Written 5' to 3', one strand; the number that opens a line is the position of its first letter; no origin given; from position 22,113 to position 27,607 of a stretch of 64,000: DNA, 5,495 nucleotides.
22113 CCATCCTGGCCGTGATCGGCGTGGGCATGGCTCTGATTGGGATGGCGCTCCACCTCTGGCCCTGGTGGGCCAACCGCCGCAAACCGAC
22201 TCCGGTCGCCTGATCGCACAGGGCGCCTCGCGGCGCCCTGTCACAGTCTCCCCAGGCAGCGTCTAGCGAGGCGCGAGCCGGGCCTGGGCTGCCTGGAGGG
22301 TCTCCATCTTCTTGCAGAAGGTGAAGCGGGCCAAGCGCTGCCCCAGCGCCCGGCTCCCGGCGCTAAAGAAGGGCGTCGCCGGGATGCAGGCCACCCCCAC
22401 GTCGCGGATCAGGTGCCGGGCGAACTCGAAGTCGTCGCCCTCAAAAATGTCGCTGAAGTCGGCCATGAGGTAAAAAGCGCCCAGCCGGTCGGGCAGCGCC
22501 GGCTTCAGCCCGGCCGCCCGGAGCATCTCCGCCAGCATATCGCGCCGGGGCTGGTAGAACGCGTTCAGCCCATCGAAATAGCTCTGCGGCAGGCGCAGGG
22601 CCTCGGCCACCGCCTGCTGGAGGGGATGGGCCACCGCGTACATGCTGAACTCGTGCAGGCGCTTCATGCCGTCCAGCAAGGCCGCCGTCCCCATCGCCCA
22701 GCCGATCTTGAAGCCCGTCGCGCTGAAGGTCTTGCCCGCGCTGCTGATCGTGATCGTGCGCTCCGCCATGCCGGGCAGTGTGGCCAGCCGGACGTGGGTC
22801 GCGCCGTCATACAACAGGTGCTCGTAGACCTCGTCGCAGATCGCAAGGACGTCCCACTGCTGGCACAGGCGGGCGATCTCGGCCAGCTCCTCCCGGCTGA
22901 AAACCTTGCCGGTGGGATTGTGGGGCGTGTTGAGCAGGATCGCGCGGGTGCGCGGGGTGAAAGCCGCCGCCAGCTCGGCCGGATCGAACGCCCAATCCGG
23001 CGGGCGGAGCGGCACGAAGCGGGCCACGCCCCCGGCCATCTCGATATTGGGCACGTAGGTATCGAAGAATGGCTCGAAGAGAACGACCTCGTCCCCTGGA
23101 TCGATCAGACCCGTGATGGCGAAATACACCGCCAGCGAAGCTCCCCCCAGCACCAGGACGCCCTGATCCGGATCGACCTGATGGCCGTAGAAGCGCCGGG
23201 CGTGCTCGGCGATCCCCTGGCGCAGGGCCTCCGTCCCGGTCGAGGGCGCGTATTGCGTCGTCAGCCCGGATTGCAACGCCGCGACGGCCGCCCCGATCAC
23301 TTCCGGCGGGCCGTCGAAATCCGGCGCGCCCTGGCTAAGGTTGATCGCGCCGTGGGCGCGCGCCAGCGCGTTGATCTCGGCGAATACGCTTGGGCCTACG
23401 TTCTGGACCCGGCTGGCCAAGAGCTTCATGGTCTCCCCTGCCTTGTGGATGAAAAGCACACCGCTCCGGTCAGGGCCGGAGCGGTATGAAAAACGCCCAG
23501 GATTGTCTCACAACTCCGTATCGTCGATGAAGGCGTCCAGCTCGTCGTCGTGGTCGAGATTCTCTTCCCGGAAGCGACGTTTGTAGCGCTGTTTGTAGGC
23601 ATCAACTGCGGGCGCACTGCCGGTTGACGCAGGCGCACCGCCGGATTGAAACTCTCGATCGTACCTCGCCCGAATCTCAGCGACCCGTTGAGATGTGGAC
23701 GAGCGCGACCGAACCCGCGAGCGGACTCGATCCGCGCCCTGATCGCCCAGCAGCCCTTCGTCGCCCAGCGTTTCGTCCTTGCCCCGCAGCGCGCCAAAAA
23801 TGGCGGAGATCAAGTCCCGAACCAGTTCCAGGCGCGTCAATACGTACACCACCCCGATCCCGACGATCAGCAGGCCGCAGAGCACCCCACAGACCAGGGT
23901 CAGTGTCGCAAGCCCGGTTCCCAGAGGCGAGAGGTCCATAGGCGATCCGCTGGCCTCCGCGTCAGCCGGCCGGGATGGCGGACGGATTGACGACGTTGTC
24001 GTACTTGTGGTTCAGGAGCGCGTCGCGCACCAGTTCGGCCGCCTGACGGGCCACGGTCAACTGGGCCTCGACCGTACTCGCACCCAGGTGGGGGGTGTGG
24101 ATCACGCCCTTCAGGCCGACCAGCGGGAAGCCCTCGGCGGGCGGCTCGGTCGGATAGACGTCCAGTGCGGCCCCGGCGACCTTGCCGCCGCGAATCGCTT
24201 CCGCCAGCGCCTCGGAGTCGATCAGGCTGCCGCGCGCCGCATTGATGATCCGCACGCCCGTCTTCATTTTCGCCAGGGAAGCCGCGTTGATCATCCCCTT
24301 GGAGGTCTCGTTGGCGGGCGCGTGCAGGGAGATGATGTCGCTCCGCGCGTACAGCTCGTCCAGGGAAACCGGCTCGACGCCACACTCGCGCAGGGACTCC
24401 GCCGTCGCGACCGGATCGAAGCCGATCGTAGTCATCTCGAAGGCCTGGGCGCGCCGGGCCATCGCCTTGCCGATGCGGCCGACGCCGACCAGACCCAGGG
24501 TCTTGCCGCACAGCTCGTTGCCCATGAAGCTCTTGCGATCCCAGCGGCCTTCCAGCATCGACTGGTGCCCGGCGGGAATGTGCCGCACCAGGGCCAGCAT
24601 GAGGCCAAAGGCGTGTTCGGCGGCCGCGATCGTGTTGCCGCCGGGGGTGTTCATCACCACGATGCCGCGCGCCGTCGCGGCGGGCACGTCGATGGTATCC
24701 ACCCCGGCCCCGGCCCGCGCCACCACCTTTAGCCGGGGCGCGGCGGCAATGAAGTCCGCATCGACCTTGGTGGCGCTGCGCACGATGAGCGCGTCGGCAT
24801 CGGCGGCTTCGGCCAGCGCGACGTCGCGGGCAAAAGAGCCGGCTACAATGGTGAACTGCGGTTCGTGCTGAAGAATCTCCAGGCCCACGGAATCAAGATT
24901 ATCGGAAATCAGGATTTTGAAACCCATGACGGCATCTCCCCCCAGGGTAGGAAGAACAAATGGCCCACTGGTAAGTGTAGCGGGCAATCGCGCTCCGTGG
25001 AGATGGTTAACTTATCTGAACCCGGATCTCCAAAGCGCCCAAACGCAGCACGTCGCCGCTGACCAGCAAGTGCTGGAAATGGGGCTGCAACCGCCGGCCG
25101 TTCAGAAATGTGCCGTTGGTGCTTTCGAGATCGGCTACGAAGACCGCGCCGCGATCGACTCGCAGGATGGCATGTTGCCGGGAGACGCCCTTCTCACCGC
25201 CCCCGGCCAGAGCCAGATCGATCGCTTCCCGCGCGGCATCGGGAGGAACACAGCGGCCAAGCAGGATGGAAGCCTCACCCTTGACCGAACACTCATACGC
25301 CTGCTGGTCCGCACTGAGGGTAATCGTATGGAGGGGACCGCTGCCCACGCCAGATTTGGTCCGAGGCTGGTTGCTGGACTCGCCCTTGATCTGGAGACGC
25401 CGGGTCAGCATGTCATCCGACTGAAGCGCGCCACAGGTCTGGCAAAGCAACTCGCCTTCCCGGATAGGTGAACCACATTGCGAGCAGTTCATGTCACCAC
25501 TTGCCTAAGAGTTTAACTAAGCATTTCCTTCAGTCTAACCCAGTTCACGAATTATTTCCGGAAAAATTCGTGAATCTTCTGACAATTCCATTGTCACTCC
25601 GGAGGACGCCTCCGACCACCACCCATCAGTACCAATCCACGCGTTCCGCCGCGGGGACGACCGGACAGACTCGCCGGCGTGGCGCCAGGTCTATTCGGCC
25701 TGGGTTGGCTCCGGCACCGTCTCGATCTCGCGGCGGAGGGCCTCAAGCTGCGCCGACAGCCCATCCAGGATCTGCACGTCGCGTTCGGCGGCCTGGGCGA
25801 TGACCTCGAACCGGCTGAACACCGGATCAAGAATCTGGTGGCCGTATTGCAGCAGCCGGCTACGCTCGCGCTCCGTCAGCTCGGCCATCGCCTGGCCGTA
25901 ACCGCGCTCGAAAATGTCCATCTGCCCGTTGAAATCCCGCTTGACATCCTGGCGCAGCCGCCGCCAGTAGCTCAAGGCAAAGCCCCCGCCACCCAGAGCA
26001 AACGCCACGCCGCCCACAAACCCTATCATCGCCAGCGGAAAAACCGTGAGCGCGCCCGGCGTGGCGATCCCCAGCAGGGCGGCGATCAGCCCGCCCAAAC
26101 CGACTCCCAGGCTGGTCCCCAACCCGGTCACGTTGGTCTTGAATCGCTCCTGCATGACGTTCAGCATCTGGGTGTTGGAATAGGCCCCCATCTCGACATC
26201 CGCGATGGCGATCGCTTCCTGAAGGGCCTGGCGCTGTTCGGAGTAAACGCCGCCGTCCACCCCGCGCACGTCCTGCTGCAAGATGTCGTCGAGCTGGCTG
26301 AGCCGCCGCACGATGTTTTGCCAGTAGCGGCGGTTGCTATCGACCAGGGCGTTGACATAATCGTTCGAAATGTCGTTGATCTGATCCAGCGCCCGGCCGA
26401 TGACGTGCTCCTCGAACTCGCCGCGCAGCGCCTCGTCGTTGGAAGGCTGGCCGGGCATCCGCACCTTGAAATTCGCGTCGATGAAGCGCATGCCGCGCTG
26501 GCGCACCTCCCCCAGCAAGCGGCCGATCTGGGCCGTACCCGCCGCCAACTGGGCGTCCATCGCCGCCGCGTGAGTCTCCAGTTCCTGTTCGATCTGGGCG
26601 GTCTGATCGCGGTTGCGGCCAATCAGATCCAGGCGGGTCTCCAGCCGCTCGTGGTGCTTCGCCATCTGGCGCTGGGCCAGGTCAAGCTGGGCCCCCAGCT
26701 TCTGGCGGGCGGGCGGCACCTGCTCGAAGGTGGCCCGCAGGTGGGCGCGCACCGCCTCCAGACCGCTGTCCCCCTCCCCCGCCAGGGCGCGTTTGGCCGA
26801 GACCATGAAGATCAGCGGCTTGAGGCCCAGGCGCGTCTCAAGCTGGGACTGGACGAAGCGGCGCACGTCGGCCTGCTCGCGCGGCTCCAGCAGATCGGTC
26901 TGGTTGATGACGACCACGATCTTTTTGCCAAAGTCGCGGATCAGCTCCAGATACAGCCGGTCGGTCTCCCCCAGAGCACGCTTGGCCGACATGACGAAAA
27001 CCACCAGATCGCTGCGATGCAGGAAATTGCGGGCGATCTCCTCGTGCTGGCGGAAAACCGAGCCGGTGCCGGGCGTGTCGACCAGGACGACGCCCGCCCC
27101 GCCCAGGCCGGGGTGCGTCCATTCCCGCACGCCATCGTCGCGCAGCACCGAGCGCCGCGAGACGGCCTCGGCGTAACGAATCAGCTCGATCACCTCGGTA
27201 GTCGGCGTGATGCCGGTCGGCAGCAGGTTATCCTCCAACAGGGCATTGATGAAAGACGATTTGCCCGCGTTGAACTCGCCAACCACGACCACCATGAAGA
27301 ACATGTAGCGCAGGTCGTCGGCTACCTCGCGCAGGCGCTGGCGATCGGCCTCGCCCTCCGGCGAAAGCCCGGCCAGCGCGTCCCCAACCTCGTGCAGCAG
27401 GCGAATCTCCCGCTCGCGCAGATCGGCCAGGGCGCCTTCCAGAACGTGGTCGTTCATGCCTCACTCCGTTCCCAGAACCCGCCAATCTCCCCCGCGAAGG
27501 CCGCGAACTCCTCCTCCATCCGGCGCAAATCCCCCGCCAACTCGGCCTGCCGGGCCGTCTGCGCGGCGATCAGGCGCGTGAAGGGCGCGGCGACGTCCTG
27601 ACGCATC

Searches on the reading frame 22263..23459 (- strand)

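Call 12: search_protein_families(library=pfam, proteins=[window:22263-23459:-], max_evalue=0.00001)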
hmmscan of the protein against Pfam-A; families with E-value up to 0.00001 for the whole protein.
window:22263-23459:- (398 aa): 1 family
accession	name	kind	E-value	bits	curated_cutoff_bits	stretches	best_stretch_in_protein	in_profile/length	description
PF00155.27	Aminotran_1_2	-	2.3e-59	201.8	19.7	1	39-391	4-357/361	Aminotransferase class I and II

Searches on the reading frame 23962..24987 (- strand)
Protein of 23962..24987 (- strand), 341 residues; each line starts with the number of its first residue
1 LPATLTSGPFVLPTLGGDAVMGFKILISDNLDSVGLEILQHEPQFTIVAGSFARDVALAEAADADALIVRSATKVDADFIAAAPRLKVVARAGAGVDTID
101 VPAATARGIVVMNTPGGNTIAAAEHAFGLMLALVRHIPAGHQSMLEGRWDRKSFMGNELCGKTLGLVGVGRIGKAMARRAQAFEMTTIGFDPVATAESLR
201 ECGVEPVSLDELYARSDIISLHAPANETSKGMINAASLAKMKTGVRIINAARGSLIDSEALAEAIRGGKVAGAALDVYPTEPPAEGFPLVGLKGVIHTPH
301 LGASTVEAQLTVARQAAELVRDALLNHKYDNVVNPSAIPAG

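Call 12: search_protein_families(library=pfam, proteins=[window:23962-24987:-], max_evalue=0.00001)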
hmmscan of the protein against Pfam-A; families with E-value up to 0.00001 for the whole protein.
window:23962-24987:- (341 aa): 2 families
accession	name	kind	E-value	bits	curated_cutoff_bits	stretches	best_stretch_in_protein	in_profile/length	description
PF02826.25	2-Hacid_dh_C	-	4.8e-60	202.4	25.1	1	127-302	1-178/178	D-isomer specific 2-hydroxyacid dehydrogenase, NAD binding domain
PF00389.36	2-Hacid_dh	-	8.9e-36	123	24.6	1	25-334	1-134/134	D-isomer specific 2-hydroxyacid dehydrogenase, catalytic domain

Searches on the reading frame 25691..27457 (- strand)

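Call 13: search_protein_families(library=pfam, proteins=[window:25691-27457:-], max_evalue=0.00001)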
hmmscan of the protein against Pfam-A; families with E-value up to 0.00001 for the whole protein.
window:25691-27457:- (588 aa): 4 families
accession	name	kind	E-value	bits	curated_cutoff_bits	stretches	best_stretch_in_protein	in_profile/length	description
PF00350.29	Dynamin_N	-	1.4e-22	81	27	2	56-100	1-45/168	Dynamin family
PF01926.29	MMR_HSR1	-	9.5e-14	51.9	21.9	1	56-186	2-113/113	50S ribosome-binding GTPase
PF02421.24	FeoB_N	-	5.9e-08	32.8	27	0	123-213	49-137/156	Ferrous iron transport protein B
PF00009.33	GTP_EFTU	-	2.5e-07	30.9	26.5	1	56-224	6-172/188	Elongation factor Tu GTP binding domain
